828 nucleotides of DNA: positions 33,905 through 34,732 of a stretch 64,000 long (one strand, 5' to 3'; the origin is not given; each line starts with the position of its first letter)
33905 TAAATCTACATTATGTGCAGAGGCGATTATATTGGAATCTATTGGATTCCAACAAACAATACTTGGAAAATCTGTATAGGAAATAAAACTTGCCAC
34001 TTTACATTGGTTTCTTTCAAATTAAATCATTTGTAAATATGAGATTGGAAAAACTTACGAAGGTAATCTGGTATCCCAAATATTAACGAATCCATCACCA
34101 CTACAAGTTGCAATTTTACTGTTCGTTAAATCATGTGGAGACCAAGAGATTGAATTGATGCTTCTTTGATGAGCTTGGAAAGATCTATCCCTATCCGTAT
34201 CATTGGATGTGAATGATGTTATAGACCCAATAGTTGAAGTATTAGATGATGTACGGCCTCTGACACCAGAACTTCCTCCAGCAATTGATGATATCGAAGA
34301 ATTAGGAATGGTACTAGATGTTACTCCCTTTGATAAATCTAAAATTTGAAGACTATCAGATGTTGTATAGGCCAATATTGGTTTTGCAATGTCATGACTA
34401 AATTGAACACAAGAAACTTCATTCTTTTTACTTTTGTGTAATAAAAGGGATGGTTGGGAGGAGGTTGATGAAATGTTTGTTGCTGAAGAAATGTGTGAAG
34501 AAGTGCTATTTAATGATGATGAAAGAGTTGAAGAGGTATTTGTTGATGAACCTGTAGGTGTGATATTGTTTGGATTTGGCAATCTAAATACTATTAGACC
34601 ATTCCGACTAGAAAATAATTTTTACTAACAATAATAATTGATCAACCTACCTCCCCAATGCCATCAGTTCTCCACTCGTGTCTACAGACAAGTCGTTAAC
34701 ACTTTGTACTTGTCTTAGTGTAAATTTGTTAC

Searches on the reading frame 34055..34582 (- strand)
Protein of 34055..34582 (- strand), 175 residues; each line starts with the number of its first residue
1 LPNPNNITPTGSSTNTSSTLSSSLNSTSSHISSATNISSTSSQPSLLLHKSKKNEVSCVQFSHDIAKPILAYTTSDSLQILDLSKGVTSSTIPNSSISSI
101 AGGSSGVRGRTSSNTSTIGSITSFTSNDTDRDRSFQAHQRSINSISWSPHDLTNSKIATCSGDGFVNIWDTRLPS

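Call 29: search_protein_families(library=pfam, proteins=[window:34055-34582:-], max_evalue=0.0001)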
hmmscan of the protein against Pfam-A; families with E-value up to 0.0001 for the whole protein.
window:34055-34582:- (175 aa): 5 families
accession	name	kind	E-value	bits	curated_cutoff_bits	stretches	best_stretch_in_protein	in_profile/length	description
PF24807.1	WD40_CDC20-Fz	-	5.6e-09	36.2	200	1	40-172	37-165/292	CDC20/Fizzy WD40 domain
PF25174.1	Beta-prop_THOC3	-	6.4e-08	32.4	305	1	107-172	15-77/272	THOC3 beta-propeller domain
PF23775.1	Beta-prop_RIG_2nd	-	6.7e-07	29.4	80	0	126-172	201-245/278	RIG second beta-propeller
PF00400.38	WD40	-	1.4e-06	29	27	1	133-170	5-39/39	WD domain, G-beta repeat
PF25173.1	Beta-prop_WDR3_1st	-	5.5e-06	26.6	154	1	71-171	4-100/184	WDR3 first beta-propeller domain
